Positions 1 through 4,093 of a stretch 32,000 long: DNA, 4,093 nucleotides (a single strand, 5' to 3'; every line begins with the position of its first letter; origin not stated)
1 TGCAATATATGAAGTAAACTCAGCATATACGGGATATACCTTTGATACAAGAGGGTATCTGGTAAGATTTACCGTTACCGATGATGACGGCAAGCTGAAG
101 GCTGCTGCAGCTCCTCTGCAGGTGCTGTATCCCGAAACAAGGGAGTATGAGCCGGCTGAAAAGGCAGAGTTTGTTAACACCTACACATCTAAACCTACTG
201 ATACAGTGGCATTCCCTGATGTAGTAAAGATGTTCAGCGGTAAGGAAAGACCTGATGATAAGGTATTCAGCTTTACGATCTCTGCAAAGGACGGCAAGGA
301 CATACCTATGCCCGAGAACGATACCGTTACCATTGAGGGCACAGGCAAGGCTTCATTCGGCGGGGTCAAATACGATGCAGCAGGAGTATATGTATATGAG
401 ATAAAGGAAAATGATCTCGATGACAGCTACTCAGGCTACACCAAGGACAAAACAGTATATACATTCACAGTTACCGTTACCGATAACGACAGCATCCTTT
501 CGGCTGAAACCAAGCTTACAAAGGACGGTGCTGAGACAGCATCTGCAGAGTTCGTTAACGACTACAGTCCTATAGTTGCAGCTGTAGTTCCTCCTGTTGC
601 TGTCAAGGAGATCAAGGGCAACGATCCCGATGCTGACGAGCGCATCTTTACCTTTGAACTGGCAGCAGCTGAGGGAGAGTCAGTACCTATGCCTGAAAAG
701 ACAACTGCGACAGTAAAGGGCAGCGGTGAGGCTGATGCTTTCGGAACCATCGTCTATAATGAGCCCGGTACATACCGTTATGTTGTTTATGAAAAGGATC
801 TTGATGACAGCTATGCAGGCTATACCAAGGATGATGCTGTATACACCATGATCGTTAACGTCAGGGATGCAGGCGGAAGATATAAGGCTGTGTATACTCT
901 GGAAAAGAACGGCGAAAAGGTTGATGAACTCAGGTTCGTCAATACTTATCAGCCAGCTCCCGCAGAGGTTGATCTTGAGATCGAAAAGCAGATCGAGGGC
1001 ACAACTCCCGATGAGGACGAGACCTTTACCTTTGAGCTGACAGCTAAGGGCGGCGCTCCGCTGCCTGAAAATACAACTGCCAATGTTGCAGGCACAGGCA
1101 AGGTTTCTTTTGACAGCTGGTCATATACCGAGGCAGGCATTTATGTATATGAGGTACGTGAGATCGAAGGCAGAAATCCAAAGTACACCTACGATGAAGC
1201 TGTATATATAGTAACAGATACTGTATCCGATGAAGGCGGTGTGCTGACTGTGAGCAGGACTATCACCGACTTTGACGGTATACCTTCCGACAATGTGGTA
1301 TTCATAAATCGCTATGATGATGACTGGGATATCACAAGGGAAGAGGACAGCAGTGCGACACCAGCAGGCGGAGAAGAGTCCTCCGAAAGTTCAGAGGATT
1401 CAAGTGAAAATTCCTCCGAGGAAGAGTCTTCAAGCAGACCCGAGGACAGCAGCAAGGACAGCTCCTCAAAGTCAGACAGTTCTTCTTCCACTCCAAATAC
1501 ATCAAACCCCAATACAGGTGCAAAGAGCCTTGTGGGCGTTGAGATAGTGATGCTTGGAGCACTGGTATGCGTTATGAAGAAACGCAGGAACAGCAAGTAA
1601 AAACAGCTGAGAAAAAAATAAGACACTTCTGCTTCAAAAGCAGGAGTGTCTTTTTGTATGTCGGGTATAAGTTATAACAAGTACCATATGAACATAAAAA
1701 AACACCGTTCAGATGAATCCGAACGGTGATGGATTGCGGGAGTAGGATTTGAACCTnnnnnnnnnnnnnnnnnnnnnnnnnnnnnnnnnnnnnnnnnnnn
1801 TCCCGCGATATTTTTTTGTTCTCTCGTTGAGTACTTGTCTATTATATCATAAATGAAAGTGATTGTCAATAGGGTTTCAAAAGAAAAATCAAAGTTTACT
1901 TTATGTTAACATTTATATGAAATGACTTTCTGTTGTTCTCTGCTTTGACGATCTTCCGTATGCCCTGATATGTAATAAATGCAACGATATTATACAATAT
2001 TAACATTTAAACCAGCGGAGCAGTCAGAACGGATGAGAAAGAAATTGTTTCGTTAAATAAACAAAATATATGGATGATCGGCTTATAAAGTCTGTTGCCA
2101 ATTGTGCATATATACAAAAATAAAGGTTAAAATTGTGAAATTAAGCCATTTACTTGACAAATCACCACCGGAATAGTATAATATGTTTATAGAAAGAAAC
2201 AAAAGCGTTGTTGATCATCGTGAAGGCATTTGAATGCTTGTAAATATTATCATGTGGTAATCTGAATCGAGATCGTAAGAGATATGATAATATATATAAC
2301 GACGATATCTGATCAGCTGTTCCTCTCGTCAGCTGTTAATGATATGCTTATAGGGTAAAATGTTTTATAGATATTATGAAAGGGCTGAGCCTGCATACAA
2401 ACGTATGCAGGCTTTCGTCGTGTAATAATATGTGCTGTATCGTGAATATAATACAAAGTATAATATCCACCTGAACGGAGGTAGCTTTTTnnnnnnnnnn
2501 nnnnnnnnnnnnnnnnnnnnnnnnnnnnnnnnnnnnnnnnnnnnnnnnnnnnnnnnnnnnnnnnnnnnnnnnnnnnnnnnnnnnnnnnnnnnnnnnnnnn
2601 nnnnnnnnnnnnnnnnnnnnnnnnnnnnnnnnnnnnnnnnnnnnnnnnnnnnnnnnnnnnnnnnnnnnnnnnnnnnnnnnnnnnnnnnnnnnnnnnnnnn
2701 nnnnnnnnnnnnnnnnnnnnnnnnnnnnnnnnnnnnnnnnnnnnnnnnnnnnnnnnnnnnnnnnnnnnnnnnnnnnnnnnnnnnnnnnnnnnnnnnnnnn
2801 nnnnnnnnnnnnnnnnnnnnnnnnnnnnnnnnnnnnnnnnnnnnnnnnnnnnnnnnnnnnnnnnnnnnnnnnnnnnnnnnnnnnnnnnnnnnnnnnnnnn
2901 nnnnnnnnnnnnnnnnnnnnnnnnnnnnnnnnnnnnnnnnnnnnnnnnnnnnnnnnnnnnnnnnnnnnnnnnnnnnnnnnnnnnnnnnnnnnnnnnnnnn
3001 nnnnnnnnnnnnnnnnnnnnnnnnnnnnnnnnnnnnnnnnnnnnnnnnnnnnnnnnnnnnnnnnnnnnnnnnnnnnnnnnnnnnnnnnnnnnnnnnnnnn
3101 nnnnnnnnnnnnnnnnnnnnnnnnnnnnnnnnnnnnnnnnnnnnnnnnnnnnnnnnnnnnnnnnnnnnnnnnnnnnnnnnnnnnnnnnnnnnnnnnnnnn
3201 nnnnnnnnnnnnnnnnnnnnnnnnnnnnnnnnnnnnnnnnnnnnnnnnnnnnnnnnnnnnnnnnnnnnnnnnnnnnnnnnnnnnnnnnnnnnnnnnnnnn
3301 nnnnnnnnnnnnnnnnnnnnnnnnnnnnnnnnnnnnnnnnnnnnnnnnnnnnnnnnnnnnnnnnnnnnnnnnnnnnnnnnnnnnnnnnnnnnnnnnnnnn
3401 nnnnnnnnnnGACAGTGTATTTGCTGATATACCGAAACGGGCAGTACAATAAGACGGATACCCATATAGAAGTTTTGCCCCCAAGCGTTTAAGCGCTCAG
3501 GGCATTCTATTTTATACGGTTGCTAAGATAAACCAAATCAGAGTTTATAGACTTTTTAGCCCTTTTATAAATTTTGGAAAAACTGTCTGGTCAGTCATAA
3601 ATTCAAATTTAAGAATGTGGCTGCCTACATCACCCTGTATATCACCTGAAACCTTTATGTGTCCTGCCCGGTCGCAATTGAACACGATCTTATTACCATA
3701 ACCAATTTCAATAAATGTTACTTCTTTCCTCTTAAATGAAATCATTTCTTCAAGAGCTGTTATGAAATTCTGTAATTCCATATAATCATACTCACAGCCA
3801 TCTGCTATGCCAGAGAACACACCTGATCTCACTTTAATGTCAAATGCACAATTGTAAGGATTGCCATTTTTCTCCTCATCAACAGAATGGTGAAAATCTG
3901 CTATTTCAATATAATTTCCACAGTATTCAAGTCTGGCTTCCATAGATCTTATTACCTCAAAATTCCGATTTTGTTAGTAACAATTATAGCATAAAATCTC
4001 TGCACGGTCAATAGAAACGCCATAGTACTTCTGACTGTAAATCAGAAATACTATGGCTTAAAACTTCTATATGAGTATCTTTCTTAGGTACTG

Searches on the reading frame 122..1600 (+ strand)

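Call 7: search_protein_families(library=pfam, proteins=[window:122-1600:+], max_evalue=0.001)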
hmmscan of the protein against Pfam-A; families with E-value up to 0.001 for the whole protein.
window:122-1600:+ (492 aa): 2 families
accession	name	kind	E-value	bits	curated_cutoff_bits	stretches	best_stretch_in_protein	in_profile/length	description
PF12892.13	FctA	-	7.8e-50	169.1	22.1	3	160-277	3-120/120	Spy0128-like isopeptide containing domain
PF24547.1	DUF7601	-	4.4e-05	24.5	27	0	284-341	2-56/116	Domain of unknown function (DUF7601)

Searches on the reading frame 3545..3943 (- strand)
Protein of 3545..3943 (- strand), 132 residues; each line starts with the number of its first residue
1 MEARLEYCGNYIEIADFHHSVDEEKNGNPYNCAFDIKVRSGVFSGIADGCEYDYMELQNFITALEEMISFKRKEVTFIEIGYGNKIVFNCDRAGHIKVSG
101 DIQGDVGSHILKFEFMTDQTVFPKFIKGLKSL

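Call 8: search_protein_families(library=pfam, proteins=[window:3545-3943:-], max_evalue=0.001)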
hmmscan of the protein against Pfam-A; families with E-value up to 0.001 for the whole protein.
window:3545-3943:- (132 aa): 1 family
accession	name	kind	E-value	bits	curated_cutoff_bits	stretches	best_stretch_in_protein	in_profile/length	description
PF24716.1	WapI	-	9.1e-08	32.8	27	1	12-131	12-132/138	Immunity protein WapI-like family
